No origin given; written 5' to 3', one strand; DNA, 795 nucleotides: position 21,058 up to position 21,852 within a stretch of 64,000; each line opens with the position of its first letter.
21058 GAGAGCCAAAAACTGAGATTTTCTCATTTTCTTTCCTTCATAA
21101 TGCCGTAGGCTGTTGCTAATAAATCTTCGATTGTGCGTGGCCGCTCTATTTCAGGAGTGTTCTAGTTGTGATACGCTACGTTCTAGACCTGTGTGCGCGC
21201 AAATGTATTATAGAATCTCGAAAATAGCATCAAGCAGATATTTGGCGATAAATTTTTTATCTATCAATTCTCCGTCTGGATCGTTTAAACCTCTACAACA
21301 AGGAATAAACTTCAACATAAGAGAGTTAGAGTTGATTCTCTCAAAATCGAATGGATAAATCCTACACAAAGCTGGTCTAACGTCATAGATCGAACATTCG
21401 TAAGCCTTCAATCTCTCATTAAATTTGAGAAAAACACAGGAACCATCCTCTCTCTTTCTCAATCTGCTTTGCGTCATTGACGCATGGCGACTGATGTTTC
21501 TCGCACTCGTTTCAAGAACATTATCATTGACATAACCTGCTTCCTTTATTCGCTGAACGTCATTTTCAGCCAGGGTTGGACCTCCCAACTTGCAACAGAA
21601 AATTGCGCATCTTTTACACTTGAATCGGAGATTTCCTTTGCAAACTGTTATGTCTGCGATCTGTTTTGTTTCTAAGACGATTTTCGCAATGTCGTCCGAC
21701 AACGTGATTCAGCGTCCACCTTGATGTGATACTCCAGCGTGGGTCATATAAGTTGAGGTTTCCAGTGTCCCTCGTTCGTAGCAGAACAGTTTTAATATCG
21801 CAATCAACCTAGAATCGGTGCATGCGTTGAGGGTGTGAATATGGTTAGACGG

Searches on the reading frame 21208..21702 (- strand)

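Call 106: search_protein_families(library=pfam, proteins=[window:21208-21702:-], max_evalue=0.01)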
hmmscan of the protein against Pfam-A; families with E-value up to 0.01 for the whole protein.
window:21208-21702:- (164 aa): 1 family
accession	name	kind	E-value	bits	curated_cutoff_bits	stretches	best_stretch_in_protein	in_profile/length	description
PF03692.20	CxxCxxCC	-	2.6e-12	47.7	23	1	28-119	1-72/85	Putative zinc- or iron-chelating domain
